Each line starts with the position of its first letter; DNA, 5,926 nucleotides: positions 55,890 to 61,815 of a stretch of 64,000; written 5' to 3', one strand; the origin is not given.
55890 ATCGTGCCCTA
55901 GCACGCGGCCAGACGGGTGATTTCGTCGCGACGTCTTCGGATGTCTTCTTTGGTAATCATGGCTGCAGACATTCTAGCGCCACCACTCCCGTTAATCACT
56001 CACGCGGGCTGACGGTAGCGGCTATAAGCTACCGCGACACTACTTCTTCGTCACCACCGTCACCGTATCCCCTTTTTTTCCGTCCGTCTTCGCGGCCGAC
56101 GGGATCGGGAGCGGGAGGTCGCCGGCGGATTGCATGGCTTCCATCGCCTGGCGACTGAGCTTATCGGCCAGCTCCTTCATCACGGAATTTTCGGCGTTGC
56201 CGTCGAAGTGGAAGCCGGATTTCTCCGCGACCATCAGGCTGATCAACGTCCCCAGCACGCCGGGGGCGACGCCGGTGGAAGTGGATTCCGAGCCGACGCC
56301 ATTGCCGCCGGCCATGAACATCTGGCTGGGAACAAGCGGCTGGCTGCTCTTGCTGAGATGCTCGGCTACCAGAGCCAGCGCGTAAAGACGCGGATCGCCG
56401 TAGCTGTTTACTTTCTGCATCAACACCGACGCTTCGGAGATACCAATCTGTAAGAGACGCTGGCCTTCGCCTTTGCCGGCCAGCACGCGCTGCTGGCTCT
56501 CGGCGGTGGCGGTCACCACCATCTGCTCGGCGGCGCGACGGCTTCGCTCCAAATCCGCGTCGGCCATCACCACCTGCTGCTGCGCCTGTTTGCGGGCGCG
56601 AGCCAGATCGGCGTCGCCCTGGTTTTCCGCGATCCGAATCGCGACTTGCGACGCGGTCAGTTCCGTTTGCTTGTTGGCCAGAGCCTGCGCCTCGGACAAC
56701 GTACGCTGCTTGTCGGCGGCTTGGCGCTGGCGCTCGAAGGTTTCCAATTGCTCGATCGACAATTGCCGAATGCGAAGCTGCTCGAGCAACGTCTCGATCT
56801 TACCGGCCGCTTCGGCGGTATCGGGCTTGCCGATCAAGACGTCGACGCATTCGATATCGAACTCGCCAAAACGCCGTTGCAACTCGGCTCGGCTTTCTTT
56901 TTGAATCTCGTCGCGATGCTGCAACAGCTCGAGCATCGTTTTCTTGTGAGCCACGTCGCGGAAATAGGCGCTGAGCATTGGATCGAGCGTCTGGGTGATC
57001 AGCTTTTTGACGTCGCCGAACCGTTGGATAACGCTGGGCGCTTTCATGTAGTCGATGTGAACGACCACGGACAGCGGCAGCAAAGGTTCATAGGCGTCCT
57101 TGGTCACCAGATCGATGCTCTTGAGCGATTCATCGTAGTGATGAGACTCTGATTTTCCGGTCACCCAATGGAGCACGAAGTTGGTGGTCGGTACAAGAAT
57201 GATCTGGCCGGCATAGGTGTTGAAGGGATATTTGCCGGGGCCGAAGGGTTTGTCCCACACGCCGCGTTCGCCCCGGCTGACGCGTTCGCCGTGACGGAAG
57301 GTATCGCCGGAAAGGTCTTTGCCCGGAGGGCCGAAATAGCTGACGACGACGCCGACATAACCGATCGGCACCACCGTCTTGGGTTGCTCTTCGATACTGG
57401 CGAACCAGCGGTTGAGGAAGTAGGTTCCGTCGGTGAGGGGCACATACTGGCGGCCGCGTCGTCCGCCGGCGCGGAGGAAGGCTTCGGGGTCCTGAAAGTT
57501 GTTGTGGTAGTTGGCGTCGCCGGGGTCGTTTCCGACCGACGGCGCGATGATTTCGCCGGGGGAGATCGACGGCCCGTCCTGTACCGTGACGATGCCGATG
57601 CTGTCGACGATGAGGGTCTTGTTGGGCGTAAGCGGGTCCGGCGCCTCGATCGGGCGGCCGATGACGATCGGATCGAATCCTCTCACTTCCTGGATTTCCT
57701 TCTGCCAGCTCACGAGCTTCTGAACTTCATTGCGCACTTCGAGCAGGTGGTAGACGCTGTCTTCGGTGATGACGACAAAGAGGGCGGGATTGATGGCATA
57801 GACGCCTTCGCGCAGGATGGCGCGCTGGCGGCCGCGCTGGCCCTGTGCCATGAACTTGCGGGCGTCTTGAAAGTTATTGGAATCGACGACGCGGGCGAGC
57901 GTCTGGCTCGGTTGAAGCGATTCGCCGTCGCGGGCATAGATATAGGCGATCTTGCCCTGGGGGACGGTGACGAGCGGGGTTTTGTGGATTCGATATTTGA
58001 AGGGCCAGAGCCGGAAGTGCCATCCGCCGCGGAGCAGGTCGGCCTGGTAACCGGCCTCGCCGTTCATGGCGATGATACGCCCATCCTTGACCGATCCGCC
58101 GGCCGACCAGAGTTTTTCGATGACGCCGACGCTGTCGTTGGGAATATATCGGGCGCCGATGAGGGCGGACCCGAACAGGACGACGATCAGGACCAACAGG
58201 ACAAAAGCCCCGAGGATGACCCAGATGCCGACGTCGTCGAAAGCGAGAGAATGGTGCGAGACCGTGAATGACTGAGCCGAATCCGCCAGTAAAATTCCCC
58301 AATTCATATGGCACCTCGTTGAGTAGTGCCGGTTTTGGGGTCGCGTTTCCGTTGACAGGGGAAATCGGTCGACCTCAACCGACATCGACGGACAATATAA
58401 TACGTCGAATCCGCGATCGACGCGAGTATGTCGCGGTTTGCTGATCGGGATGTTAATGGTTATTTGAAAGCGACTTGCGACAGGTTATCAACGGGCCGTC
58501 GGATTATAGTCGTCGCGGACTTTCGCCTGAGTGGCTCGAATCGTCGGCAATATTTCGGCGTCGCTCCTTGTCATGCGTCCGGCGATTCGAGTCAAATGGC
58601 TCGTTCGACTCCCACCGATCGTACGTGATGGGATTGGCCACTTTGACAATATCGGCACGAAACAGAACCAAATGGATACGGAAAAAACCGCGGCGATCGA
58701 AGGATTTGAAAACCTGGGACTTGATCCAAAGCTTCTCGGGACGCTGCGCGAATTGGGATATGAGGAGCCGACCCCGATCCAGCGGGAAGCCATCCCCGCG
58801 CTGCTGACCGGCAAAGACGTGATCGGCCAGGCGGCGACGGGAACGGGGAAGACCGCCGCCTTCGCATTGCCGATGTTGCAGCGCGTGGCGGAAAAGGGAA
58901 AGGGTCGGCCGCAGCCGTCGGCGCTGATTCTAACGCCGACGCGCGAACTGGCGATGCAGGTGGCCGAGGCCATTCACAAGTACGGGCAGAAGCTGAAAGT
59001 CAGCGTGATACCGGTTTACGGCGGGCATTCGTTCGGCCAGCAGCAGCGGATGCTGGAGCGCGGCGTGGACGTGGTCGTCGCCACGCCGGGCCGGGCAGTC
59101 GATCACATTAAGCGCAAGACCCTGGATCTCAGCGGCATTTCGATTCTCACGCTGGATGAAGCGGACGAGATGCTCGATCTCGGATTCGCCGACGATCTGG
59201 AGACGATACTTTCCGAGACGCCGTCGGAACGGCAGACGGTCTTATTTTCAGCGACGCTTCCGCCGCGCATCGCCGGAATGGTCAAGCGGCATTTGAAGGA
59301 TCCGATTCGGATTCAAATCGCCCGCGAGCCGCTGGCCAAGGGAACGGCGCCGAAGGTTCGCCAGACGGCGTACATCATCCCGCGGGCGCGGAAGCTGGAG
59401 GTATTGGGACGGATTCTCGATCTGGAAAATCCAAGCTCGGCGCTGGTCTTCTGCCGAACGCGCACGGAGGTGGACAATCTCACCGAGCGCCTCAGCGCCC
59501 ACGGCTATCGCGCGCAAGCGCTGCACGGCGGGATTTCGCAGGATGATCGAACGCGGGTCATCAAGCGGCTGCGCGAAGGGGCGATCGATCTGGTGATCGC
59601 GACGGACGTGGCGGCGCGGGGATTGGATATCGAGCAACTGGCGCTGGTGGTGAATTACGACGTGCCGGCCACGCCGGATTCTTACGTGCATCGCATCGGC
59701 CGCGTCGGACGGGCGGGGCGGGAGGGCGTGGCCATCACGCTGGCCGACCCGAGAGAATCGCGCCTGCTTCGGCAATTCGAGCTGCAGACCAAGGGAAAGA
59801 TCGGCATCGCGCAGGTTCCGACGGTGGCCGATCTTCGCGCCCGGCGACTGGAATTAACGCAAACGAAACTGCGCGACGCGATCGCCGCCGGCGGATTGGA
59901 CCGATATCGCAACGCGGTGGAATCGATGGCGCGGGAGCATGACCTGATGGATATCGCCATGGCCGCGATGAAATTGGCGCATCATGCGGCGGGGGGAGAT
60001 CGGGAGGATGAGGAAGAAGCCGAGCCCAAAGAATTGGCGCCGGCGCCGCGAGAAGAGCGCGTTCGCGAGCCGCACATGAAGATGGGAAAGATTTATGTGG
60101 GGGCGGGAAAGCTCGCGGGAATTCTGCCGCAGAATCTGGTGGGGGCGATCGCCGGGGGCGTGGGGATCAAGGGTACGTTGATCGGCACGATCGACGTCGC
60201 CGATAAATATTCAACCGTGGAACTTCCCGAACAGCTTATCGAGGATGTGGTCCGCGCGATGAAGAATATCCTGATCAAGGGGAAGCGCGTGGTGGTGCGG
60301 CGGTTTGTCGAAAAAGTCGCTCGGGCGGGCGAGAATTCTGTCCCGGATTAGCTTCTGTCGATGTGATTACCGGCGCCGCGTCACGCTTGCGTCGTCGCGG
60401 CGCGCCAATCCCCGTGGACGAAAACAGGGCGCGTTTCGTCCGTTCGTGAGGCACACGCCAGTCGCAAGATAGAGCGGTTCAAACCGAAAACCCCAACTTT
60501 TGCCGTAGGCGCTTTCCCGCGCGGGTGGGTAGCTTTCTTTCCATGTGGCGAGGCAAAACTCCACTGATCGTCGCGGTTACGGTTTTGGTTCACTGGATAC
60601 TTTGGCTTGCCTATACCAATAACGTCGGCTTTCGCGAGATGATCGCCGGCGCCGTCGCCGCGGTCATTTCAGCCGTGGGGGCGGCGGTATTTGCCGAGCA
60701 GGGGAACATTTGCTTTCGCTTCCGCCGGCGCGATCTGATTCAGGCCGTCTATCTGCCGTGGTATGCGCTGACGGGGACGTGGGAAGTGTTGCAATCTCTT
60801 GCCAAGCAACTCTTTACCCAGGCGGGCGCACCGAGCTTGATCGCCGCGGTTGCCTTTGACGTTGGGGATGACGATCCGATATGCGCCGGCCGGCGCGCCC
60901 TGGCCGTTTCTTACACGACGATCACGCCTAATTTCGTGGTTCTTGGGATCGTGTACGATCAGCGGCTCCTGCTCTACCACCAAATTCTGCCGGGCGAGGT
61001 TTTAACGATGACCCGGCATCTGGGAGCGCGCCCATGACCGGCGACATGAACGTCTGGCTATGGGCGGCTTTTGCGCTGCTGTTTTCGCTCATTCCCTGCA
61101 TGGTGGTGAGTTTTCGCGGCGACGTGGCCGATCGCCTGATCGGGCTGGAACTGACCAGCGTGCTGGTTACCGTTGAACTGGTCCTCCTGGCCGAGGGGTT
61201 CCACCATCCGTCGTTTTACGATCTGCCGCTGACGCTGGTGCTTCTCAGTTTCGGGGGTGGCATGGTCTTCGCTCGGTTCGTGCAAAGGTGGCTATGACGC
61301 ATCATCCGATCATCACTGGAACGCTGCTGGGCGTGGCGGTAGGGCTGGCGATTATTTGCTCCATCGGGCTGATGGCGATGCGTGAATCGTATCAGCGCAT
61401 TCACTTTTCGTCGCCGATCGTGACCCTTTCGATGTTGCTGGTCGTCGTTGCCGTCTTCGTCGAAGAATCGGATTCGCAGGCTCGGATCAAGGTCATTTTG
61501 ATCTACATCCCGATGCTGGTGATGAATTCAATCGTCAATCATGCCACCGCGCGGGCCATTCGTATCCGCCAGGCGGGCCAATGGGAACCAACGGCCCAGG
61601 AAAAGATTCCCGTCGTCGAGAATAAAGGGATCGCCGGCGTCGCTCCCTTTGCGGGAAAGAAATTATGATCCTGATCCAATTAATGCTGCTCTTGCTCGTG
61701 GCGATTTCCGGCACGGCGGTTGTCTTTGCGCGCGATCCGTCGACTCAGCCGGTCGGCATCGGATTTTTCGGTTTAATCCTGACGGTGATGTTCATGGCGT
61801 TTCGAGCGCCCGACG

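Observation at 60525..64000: Mrp antiporter-like module in Mbh-type gene order (E-F-G-DUF4040-B-C-D), truncated at the window end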

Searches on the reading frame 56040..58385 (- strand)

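Call 24: search_protein_families(library=pfam, proteins=[window:56040-58385:-], max_evalue=0.00001)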
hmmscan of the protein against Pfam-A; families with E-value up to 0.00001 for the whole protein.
window:56040-58385:- (781 aa): 1 family
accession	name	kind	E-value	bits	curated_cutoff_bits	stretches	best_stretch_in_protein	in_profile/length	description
PF01145.31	Band_7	-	4.9e-17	63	23.6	1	338-547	2-172/176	SPFH domain / Band 7 family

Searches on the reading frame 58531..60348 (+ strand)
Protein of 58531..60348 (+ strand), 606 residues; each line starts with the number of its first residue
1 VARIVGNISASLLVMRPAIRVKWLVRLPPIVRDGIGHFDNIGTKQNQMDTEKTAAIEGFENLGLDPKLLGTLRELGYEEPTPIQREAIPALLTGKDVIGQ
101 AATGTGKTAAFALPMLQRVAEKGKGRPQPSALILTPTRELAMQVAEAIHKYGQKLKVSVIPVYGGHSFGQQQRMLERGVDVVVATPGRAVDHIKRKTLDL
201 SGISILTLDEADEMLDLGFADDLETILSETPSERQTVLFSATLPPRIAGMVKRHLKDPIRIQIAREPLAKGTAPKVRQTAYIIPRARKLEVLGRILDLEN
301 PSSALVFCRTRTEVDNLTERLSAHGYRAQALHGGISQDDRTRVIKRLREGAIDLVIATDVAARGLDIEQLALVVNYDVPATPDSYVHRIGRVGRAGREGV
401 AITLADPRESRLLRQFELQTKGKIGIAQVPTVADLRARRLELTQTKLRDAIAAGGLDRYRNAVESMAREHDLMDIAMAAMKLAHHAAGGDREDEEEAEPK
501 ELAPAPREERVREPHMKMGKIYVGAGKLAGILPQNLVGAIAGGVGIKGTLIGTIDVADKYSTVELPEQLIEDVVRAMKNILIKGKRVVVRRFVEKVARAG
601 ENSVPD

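Call 24: search_protein_families(library=pfam, proteins=[window:58531-60348:+], max_evalue=0.00001)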
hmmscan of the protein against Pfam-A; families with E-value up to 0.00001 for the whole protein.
window:58531-60348:+ (606 aa): 5 families
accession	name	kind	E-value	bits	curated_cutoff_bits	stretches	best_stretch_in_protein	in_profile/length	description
PF00270.35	DEAD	-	3.9e-52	176.8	26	1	81-245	1-162/167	DEAD/DEAH box helicase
PF00271.37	Helicase_C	-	2.1e-32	112.1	23.5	1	288-396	2-110/110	Helicase conserved C-terminal domain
PF03880.21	DbpA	-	1.8e-18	66.8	25.6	1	521-590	2-71/72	DbpA RNA binding domain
PF25399.1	DeaD_dimer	-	1.2e-10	41.7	23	1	430-486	1-59/67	RNA helicase DeaD dimerization domain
PF04851.21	ResIII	-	6.8e-06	26.5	22.5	0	80-211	4-134/164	Type III restriction enzyme, res subunit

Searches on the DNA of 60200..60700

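Call 58: search_rna_families(source=window, start=60200, end=60700, threshold=evalue, max_evalue=1)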
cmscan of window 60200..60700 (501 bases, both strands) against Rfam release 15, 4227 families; matches with E-value up to 1: 0.
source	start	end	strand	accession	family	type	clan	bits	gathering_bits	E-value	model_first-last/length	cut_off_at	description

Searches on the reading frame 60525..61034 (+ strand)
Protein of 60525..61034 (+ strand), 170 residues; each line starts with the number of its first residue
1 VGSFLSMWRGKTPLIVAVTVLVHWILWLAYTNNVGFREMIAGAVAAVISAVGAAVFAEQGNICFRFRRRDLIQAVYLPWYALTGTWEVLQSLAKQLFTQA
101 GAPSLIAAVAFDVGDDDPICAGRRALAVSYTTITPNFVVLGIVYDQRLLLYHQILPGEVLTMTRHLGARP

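Call 5: search_protein_families(library=pfam, proteins=[window:60525-61034:+], max_evalue=0.01)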
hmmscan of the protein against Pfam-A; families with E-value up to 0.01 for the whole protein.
window:60525-61034:+ (170 aa): 1 family
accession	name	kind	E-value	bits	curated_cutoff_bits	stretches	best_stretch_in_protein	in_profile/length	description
PF01899.21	MNHE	-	0.0022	18.2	27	1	21-154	2-122/145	Na+/H+ ion antiporter subunit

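Call 6: search_protein_families(library=ncbifam, proteins=[window:60525-61034:+], max_evalue=0.01)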
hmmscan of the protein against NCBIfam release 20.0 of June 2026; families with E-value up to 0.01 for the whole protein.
window:60525-61034:+ (170 aa): 0 families

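Call 57: search_solved_structures(query=A3, max_evalue=1, show_alignments=2)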
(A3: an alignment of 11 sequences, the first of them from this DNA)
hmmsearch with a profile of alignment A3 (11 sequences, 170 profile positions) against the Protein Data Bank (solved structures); distinct sequences matched with E-value up to 1: 4.
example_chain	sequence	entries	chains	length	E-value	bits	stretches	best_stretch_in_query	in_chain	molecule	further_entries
6u8y_A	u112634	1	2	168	3.2e-09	39.7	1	10-154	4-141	Monovalent cation/H+ antiporter subunit E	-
7qru_E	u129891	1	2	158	0.001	21.8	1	21-165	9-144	Na+/H+ antiporter subunit E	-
6cfw_A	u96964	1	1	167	0.009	18.6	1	20-155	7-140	Monovalent cation/H+ antiporter subunit E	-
6z16_E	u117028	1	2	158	0.078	15.6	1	130-160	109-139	Multisubunit Na+/H+ antiporter, E subunit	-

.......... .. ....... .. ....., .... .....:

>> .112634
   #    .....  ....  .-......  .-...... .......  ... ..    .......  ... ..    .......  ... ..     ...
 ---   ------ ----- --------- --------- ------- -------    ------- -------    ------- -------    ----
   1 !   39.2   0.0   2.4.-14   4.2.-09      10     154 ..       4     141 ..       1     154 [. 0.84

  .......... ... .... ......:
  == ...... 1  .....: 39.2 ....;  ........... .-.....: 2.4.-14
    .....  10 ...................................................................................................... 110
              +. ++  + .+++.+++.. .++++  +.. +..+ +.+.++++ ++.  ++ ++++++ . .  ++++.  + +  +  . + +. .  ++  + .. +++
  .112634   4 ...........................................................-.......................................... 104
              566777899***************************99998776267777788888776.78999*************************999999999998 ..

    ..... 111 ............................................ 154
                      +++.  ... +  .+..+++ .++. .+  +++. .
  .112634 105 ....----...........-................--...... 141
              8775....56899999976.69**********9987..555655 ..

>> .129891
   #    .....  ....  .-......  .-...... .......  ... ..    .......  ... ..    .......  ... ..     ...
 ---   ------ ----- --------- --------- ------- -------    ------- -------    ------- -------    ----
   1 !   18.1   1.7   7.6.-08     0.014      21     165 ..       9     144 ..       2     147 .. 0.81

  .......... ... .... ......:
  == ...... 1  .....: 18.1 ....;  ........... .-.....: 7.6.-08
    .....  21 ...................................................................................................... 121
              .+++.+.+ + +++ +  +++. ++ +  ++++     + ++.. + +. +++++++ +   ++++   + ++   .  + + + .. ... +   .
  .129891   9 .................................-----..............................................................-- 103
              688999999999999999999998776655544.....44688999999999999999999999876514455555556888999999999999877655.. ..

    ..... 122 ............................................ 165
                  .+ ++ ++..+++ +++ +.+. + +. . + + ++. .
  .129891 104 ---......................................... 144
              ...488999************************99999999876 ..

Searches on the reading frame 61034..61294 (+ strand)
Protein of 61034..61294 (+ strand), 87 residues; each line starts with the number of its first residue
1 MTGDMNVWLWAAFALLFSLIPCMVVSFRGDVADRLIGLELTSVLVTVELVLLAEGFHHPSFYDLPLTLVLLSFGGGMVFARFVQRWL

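Call 5: search_protein_families(library=pfam, proteins=[window:61034-61294:+], max_evalue=0.01)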
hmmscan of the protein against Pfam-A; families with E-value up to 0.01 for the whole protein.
window:61034-61294:+ (87 aa): 1 family
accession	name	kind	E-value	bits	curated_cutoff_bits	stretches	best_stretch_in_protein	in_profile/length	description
PF04066.18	MrpF_PhaF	-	4.1e-10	40.4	23.3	1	32-83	1-52/53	Multiple resistance and pH regulation protein F (MrpF / PhaF)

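Call 6: search_protein_families(library=ncbifam, proteins=[window:61034-61294:+], max_evalue=0.01)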
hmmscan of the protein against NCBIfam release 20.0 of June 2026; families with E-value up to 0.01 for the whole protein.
window:61034-61294:+ (87 aa): 9 families
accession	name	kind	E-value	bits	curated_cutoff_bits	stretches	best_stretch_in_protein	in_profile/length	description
NF009242.0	PRK12599.1-1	equivalog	2.8e-08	34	89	1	6-84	3-82/86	putative monovalent cation/H+ antiporter subunit F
NF009250.0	PRK12604.1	equivalog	6.2e-07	29.9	100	1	22-84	18-81/84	putative monovalent cation/H+ antiporter subunit F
NF009246.0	PRK12599.1-5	equivalog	6.1e-06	26.8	92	1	14-83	13-79/83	putative monovalent cation/H+ antiporter subunit F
NF009243.0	PRK12599.1-2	equivalog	6.7e-05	23.5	95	1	11-85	10-86/91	putative monovalent cation/H+ antiporter subunit F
NF004812.0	PRK06161.1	equivalog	0.00013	22.4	93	1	11-85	12-87/92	K+/H+ antiporter subunit F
NF009244.0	PRK12599.1-3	equivalog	0.0011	19.4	90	1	9-82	10-84/92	putative monovalent cation/H+ antiporter subunit F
NF009247.0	PRK12599.1-6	equivalog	0.0023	18.4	100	1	13-83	12-83/89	putative monovalent cation/H+ antiporter subunit F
NF006243.0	PRK08381.1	equivalog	0.0023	18.2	79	1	15-85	14-85/89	putative monovalent cation/H+ antiporter subunit F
NF009254.0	PRK12612.1-2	equivalog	0.0034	18.1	72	1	15-84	15-84/86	putative monovalent cation/H+ antiporter subunit F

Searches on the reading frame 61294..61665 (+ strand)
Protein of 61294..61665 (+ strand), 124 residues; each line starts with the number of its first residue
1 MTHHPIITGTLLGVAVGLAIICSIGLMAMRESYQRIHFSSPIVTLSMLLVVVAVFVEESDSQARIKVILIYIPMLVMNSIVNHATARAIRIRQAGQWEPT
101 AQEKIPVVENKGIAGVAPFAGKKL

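Call 5: search_protein_families(library=pfam, proteins=[window:61294-61665:+], max_evalue=0.01)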
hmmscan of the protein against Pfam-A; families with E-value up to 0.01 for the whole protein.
window:61294-61665:+ (124 aa): 1 family
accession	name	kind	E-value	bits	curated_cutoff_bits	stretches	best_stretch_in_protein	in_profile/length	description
PF03334.19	PhaG_MnhG_YufB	-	5.3e-13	49.4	23.4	1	11-89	1-79/80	Na+/H+ antiporter subunit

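Call 6: search_protein_families(library=ncbifam, proteins=[window:61294-61665:+], max_evalue=0.01)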
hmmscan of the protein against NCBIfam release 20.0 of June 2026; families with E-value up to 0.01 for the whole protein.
window:61294-61665:+ (124 aa): 11 families
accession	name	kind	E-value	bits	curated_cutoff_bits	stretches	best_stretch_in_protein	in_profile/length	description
NF009314.0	PRK12674.1-2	subfamily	4.1e-11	42.6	102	1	4-108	4-108/116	Na+/H+ antiporter subunit G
TIGR01300.1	CPA3_mnhG_phaG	equivalog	2.4e-09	37.4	63.1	1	14-91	5-84/97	monovalent cation/H(+) antiporter subunit G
NF009311.0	PRK12670.1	equivalog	1.9e-06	27.7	116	1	6-89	4-87/99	putative monovalent cation/H+ antiporter subunit G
NF009316.0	PRK12674.1-5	equivalog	4.7e-06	26.4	122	1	9-102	10-105/121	Na+/H+ antiporter subunit G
NF009236.0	PRK12586.1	equivalog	6.5e-06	26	156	1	12-89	16-95/145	Na+/H+ antiporter subunit G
NF009320.0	PRK12675.1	equivalog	1.8e-05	25.2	128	1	16-89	11-85/104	putative monovalent cation/H+ antiporter subunit G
NF009315.0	PRK12674.1-4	equivalog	0.00015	21.9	130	1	6-93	13-102/121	Na+/H+ antiporter subunit G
NF009317.0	PRK12674.2-1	equivalog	0.0002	21.6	107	1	12-89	9-88/105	Na+/H+ antiporter subunit G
NF009312.0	PRK12672.1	subfamily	0.0022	18.1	122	0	7-90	6-99/122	putative monovalent cation/H+ antiporter subunit G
NF002899.0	PRK03449.1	equivalog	0.005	16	276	1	53-98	176-217/359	membrane protein insertase YidC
NF009237.0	PRK12587.1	equivalog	0.0098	15.9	158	0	11-88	11-92/118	Na+/H+ antiporter subunit G1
